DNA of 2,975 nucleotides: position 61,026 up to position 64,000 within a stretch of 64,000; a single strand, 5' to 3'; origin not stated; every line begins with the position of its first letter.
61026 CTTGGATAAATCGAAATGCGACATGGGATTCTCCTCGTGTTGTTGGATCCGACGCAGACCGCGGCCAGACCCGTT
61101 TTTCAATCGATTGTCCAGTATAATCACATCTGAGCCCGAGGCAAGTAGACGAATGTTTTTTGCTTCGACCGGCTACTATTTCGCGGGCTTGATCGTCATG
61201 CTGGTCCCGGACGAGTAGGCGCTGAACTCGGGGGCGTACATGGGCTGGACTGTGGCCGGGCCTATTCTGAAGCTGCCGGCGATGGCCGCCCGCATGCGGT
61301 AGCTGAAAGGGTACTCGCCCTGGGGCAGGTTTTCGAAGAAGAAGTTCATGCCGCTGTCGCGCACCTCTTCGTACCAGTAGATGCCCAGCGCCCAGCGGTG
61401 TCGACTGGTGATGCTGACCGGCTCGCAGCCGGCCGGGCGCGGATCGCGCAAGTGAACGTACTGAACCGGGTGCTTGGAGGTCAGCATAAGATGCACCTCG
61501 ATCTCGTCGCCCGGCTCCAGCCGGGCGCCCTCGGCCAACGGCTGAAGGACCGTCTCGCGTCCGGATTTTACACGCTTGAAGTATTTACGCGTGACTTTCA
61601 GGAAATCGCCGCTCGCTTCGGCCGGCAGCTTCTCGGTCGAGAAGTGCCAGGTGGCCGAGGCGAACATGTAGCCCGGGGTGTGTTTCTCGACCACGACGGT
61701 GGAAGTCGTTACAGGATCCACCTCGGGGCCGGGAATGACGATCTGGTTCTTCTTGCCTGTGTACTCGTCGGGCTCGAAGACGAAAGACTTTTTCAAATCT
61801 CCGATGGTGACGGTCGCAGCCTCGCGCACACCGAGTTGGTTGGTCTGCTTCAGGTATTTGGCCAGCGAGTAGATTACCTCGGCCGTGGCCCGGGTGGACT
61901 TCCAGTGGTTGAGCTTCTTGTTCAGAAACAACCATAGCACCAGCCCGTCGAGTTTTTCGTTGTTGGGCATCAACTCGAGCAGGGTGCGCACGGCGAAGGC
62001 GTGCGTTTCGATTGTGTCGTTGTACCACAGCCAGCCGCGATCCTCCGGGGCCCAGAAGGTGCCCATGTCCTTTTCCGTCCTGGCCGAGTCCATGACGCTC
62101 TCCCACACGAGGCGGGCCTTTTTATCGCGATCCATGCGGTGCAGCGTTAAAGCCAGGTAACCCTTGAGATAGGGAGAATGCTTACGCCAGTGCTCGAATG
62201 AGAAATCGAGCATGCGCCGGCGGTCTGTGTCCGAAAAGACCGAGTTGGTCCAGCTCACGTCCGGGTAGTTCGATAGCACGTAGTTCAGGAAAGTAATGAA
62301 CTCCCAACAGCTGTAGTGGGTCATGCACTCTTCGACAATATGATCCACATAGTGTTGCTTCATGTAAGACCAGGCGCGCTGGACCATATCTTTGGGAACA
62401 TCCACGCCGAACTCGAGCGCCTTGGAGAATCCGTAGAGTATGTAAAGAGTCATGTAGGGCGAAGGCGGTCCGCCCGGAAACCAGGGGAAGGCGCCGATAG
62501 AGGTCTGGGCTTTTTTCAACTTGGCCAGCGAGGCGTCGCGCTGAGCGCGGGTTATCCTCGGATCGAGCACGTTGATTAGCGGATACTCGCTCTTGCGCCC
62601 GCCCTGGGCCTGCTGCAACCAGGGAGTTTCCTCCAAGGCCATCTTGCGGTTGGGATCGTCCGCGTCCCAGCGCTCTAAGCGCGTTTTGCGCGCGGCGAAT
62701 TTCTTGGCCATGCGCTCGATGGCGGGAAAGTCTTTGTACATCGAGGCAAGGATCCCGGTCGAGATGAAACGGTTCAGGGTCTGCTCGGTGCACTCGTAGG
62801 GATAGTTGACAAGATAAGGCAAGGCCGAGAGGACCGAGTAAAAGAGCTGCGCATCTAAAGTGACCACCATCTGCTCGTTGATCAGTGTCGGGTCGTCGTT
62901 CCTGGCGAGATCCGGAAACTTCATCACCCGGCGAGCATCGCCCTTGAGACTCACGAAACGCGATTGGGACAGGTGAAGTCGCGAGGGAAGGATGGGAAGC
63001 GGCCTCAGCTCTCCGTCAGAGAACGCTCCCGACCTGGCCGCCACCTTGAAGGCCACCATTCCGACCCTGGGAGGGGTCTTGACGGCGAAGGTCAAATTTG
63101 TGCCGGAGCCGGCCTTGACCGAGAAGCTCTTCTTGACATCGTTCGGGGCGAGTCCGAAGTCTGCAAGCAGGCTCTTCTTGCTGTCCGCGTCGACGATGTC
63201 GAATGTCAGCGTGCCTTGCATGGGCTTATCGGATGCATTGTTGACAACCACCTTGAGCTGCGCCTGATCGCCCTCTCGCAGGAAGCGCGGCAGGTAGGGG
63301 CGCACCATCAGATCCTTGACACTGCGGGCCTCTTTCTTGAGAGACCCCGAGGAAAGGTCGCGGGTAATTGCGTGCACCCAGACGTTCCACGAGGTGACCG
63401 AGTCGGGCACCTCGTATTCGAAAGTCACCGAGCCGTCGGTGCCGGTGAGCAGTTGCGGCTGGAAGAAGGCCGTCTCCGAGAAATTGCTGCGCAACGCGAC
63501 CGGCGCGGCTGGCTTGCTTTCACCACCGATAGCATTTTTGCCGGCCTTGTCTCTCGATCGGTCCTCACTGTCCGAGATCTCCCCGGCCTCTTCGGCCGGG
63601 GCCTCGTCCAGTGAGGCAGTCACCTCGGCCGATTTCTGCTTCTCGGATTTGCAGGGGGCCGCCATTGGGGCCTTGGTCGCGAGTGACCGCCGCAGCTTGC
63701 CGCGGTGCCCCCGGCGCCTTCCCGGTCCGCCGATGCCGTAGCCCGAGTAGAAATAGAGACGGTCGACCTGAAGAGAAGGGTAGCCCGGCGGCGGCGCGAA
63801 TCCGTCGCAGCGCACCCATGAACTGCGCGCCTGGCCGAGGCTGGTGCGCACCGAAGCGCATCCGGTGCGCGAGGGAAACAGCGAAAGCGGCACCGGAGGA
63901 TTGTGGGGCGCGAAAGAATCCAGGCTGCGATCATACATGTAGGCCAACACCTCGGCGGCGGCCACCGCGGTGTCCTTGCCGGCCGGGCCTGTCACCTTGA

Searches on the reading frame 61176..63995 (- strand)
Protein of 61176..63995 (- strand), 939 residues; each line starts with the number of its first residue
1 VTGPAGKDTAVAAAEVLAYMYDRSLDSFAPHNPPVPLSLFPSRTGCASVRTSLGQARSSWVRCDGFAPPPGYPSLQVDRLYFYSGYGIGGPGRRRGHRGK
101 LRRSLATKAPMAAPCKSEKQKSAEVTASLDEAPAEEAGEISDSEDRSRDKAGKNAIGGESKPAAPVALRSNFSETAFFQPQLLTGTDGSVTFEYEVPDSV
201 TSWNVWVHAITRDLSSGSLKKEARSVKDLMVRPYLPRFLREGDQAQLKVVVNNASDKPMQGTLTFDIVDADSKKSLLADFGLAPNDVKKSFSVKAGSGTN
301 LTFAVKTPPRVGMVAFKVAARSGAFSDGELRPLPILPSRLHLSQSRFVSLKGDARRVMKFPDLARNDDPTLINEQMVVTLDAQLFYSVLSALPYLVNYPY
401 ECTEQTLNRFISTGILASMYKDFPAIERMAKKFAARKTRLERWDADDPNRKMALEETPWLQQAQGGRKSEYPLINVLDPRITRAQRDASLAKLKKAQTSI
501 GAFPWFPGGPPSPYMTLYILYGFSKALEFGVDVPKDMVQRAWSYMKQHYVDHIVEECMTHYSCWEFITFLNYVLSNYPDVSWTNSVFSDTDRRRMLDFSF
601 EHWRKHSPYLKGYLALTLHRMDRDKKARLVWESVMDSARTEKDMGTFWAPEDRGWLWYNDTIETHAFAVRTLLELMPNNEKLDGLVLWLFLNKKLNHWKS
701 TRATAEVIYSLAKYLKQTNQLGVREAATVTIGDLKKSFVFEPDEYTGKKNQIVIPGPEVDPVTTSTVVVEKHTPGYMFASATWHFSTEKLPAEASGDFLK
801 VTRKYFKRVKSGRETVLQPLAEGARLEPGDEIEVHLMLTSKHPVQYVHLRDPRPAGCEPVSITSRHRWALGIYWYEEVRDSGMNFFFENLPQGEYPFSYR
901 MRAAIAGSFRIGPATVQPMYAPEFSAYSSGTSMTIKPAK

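Call 21: search_protein_families(library=pfam, proteins=[window:61176-63995:-], max_evalue=0.001)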
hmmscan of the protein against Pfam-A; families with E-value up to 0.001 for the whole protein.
window:61176-63995:- (939 aa): 2 families
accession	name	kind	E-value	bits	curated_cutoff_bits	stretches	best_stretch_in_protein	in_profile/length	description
PF17973.7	bMG10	-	1.4e-30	106.6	26.2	1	799-923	2-131/131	Bacterial Alpha-2-macroglobulin MG10 domain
PF00207.28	A2M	-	7e-20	71.1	21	1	175-264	1-91/92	Alpha-2-macroglobulin family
